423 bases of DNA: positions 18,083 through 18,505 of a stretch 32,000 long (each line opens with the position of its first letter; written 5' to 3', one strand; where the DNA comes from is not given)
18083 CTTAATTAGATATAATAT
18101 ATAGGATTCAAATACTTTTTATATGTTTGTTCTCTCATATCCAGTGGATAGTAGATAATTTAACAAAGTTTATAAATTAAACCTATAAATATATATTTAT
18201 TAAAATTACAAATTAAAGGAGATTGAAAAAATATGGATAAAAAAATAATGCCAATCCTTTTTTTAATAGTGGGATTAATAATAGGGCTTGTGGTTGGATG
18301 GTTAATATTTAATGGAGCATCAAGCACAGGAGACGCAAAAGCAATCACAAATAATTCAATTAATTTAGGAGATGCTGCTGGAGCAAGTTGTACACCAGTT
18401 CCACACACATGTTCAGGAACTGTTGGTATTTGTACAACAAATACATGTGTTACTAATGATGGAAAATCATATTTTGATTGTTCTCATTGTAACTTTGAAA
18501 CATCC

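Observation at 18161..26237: Dispersed small-protein family: one conserved promoter and leader, unrelated hypervariable Cys-rich cores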

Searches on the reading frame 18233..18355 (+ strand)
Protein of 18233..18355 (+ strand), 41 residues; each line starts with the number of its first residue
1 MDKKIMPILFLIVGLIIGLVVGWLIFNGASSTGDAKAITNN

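Call 10: find_homologous_proteins(query=A2, max_evalue=0.01)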
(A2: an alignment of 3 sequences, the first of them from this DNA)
Query A2 (3 sequences): 1 candidates shared short words with the query, none scored E <= 0.01.

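Call 21: search_protein_representatives(alignment_id=A2)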
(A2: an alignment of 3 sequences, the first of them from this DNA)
Query: 3 sequences, 41 profile positions. Proteins with E-value up to 0.001 (for the whole library): 23; up to 1e-10: 6; up to 1e-30: 0. The best 23 are listed.
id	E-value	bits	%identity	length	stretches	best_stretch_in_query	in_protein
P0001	6.1e-22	92.8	-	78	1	1-41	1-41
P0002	5.9e-17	76.9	-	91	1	1-41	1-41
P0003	1.9e-14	68.9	-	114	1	1-39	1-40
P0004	1.5e-13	66.0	-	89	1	1-40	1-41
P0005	3.3e-13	64.9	-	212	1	1-35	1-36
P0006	2.1e-12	62.3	-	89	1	1-40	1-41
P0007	1.1e-10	56.8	-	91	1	1-41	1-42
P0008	1.5e-09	53.2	-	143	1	2-40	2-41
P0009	2.3e-09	52.6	-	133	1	1-41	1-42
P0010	2.2e-08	49.5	-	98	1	1-41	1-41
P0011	2.5e-08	49.3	-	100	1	1-41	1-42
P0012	3.5e-08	48.8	-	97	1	1-40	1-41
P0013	2.1e-07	46.3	-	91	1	1-38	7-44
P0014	2.1e-07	46.3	-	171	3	1-26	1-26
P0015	6.7e-07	44.7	-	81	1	2-40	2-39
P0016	7.6e-06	41.3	-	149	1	8-40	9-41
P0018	2.6e-05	39.6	-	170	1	1-40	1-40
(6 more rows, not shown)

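Call 24: find_encoding_contigs(protein=P0001, flank=10000, max_places=6)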
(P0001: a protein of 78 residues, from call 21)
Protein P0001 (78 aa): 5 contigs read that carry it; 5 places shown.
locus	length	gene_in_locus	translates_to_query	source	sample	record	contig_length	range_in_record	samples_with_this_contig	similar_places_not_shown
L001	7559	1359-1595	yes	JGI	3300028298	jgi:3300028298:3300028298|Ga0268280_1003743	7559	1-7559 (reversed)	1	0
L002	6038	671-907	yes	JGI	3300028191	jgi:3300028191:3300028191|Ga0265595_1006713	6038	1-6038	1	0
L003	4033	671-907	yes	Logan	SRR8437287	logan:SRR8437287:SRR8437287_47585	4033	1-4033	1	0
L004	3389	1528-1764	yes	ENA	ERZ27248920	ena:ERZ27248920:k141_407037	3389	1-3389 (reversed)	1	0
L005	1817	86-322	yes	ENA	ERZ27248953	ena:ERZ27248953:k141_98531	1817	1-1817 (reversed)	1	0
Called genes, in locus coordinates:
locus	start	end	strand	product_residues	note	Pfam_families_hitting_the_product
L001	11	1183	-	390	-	PF22025:ThiI_fer, PF02926:THUMP, PF06508:QueC (faint), PF02568:ThiI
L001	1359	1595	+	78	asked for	-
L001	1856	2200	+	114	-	PF04472:SepF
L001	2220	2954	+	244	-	-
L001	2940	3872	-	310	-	PF01207:Dus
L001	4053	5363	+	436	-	-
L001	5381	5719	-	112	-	PF01849:NAC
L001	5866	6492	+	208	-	-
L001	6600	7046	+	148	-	-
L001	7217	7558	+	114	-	?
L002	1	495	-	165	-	?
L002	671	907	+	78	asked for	-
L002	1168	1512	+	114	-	PF04472:SepF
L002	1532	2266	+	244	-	-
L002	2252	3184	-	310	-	PF01207:Dus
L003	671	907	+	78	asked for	-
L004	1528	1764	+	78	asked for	-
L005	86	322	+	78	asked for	-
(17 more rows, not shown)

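Call 25: find_encoding_contigs(protein=P0002, flank=10000, max_places=4)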
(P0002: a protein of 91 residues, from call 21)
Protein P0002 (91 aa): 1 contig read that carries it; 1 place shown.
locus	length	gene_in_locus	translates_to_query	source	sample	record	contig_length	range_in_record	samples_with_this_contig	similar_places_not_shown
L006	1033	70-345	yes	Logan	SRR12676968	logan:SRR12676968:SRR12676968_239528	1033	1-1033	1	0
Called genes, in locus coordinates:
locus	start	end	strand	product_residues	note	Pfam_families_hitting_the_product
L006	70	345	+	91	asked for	-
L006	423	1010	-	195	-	PF00069:Pkinase (faint), PF01163:RIO1 (weak), PF06293:Kdo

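Call 26: find_encoding_contigs(protein=P0008, flank=10000, max_places=4)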
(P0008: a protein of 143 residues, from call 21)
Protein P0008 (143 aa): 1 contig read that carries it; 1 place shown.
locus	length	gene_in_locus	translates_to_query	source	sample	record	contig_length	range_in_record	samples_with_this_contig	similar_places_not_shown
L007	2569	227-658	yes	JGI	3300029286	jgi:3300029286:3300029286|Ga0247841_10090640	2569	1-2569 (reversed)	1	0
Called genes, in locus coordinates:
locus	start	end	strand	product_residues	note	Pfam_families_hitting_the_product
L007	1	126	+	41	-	?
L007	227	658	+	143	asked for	-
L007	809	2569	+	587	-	?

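Call 27: find_encoding_contigs(protein=P0005, flank=10000, max_places=4)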
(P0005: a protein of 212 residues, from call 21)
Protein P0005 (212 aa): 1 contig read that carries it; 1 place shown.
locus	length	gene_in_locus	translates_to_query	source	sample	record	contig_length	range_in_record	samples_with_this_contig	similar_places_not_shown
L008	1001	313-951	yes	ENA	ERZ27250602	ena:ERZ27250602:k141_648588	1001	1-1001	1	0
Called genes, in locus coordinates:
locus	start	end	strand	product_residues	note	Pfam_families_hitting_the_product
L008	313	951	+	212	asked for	-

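Call 36: find_encoding_contigs(protein=P0003, flank=10000, max_places=3)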
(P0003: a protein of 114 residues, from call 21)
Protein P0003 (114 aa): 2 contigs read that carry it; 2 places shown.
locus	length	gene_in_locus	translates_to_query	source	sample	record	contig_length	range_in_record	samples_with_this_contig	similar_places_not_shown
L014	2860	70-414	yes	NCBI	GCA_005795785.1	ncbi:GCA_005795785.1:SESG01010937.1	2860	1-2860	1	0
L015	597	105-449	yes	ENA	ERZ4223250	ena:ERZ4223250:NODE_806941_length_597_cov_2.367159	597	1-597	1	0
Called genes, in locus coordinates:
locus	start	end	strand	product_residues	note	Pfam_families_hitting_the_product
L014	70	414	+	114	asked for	-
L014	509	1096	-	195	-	PF00069:Pkinase (weak), PF01163:RIO1 (weak), PF06293:Kdo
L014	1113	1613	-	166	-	-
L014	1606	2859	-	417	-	?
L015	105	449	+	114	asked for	-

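Call 37: find_encoding_contigs(protein=P0004, flank=10000, max_places=3)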
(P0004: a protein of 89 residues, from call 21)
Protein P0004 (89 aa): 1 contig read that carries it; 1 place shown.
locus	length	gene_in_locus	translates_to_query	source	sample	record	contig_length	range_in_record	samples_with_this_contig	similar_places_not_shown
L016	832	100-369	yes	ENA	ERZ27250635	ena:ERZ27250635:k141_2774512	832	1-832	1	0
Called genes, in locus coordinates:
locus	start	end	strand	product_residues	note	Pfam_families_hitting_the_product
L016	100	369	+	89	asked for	-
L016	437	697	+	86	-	-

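Call 38: find_encoding_contigs(protein=P0009, flank=10000, max_places=3)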
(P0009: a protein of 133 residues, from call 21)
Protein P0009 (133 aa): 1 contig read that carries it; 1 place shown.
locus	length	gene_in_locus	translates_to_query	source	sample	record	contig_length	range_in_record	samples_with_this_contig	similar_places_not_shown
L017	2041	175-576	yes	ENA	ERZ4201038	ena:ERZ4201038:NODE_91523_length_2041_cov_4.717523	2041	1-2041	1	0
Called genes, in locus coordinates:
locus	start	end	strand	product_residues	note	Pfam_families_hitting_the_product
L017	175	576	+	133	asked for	-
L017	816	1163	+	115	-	PF04472:SepF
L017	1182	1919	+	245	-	-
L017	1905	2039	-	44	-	?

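Call 41: find_encoding_contigs(protein=P0006, flank=10000, max_places=2)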
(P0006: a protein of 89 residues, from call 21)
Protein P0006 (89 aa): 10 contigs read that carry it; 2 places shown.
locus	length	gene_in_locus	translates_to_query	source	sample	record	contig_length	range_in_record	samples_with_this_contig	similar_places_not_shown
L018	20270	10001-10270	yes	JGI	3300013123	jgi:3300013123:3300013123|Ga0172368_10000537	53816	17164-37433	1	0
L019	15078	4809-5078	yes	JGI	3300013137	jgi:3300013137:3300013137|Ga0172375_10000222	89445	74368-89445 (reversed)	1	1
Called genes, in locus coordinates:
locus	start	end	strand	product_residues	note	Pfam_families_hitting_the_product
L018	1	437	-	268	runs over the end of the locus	PF05670:NFACT-R_1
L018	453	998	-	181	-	-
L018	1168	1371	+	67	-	PF01192:RNA_pol_Rpb6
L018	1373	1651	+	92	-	PF00833:Ribosomal_S17e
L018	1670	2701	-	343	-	PF26356:Pelota_N, PF03465:eRF1_3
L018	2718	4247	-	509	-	PF01676:Metalloenzyme, PF06415:iPGM_N, PF00884:Sulfatase (faint), PF01663:Phosphodiest (weak)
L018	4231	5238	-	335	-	PF04104:DNA_primase_lrg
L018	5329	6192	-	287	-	PF01944:SpoIIM (weak)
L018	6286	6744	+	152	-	PF00575:S1 (faint)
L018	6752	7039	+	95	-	PF13656:RNA_pol_L_2 (weak)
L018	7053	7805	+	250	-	-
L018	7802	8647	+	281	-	-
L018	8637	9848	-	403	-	PF01637:ATPase_2, PF13191:AAA_16 (weak), PF13401:AAA_22, PF00004:AAA (weak), PF22606:Cdc6-ORC-like_ATPase_lid (faint), PF22703:Cdc6_lid, PF09079:WHD_Cdc6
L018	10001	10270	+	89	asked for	-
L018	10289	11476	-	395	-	PF22025:ThiI_fer, PF02926:THUMP, PF02568:ThiI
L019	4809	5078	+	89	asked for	-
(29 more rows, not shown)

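Call 51: search_protein_families(library=pfam, proteins=[P0005, P0018, P0016], max_evalue=1)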
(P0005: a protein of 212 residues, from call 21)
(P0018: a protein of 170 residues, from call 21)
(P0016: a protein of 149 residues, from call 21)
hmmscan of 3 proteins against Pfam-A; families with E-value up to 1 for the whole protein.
P0005 (212 aa): 0 families

P0018 (170 aa): 1 family
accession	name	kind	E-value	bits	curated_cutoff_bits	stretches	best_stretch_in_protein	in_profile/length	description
PF08361.16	TetR_C_2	-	0.013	16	22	1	7-40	80-113/121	MAATS-type transcriptional repressor, C-terminal region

P0016 (149 aa): 0 families
